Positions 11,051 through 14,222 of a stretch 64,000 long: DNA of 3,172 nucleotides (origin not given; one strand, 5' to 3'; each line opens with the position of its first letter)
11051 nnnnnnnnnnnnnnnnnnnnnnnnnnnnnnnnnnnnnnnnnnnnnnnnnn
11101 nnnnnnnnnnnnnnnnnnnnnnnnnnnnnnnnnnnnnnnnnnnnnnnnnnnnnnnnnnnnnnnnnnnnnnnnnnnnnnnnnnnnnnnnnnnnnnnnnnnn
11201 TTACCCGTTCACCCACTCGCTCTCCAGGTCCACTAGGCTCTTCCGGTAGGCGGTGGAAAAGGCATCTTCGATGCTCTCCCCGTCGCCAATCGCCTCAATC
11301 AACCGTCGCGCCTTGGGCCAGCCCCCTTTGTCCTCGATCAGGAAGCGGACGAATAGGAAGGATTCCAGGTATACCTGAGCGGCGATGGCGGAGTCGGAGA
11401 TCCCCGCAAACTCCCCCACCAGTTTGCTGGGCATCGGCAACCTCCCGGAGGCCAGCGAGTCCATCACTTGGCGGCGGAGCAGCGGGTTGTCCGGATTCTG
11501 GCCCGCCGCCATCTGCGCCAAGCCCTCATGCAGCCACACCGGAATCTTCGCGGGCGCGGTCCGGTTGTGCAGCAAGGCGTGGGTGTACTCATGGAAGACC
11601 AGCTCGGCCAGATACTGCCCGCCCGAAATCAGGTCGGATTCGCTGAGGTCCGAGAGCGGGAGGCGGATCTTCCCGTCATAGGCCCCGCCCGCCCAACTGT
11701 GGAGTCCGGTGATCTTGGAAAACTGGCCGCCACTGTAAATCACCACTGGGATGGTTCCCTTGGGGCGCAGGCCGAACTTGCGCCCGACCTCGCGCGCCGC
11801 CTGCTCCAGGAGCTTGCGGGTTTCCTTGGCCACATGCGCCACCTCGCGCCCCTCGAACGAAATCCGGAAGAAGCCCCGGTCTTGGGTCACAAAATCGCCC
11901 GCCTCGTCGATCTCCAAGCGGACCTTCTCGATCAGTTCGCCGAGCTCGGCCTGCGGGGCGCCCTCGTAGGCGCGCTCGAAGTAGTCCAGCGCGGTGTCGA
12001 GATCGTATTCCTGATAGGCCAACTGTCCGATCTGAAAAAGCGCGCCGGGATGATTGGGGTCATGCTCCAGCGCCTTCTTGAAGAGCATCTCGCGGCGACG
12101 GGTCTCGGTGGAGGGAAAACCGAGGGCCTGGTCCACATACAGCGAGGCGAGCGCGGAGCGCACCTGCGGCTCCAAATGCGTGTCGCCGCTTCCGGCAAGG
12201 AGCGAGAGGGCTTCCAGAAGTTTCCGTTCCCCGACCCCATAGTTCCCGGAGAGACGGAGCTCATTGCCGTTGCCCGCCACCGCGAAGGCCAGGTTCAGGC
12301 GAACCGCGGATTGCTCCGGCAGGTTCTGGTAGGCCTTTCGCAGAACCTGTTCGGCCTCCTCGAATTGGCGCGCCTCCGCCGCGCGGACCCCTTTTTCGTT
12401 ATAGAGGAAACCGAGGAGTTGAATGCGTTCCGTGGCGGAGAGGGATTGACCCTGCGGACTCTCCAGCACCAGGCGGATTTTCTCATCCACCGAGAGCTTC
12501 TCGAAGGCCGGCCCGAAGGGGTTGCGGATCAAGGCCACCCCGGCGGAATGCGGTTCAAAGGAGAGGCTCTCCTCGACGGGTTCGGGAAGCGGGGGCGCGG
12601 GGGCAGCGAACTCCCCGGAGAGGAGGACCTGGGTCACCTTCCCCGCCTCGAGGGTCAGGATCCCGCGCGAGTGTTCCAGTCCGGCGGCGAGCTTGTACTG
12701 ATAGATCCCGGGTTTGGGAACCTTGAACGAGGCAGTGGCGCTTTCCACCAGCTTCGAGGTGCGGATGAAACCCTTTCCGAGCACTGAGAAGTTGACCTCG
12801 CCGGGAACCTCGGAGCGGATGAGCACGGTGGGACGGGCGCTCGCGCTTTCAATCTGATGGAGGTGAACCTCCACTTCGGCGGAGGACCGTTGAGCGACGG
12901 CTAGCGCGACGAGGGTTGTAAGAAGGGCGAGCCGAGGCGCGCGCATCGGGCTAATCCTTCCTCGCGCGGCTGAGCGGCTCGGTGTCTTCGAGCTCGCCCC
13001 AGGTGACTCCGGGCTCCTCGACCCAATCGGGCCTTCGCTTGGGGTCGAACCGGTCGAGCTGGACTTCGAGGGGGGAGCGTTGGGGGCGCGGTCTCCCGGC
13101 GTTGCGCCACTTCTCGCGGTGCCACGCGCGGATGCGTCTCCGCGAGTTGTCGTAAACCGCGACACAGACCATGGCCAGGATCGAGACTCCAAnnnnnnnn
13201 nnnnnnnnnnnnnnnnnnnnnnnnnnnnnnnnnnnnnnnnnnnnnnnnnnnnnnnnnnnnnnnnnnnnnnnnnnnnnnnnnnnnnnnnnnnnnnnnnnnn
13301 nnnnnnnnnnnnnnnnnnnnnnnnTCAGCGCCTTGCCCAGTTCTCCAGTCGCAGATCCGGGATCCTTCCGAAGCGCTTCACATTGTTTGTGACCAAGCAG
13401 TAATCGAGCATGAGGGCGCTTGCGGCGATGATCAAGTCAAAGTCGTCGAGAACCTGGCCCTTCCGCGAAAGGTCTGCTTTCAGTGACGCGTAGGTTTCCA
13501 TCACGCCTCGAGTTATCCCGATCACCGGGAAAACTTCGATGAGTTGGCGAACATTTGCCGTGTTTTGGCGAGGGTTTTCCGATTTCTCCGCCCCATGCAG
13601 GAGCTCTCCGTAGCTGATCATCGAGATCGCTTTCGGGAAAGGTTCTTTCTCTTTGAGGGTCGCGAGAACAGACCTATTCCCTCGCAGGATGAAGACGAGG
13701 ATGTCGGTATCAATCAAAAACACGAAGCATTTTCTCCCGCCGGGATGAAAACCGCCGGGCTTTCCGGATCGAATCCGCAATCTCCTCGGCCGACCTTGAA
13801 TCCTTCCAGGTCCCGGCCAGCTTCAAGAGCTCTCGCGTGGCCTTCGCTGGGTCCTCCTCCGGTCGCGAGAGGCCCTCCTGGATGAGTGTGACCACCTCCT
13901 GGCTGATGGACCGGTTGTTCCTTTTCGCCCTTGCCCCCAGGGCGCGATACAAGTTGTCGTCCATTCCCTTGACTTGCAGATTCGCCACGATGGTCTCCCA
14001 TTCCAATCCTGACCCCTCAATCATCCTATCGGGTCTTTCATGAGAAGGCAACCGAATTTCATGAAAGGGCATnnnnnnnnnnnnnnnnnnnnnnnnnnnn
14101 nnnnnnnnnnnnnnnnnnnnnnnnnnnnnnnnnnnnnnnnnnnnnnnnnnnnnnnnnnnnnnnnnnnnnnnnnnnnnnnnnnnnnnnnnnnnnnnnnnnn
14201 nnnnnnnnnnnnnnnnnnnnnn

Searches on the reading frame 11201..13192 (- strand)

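Call 15: search_protein_families(library=pfam, proteins=[window:11201-13192:-], max_evalue=0.001)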
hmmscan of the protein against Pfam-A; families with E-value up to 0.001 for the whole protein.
window:11201-13192:- (663 aa): 6 families
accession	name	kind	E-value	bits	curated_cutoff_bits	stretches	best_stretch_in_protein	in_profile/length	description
PF13485.12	Peptidase_MA_2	-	7.3e-11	42.7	32.4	1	471-661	11-196/201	Peptidase MA superfamily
PF13428.12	TPR_14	-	7.5e-06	26.6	23.5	0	272-302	12-42/44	Tetratricopeptide repeat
PF14559.12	TPR_19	-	9.1e-06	26.4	25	0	272-309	2-39/68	Tetratricopeptide repeat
PF13432.12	TPR_16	-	1e-05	26.3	32.7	1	371-415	20-64/65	Tetratricopeptide repeat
PF07719.23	TPR_2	-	0.00016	22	27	0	384-410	3-29/34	Tetratricopeptide repeat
PF13431.12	TPR_17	-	0.00044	20.7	24.4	1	370-402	1-33/34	Tetratricopeptide repeat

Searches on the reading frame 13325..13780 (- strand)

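Call 73: search_protein_families(library=pfam, proteins=[window:13325-13780:-], max_evalue=0.01)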
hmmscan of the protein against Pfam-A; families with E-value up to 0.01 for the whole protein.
window:13325-13780:- (151 aa): 1 family
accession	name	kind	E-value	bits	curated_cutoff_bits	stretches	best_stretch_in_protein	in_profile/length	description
PF01850.27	PIN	-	8.9e-09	36.4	23.6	1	22-140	2-117/120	PIN domain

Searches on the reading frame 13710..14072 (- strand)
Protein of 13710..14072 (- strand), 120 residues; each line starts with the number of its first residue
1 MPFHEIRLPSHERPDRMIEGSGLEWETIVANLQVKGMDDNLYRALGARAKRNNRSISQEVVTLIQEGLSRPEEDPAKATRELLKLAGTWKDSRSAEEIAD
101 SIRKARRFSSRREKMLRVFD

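Call 15: search_protein_families(library=pfam, proteins=[window:13710-14072:-], max_evalue=0.001)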
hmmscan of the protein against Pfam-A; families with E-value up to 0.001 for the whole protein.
window:13710-14072:- (120 aa): 2 families
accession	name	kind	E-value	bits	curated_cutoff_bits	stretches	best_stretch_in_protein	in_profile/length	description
PF22513.2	FitA-like_RHH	-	8.4e-07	29.3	27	1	30-65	1-36/39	Antitoxin FitA-like, ribbon-helix-helix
PF02697.20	VAPB_antitox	-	0.00029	22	27.9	1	38-107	6-66/69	Putative antitoxin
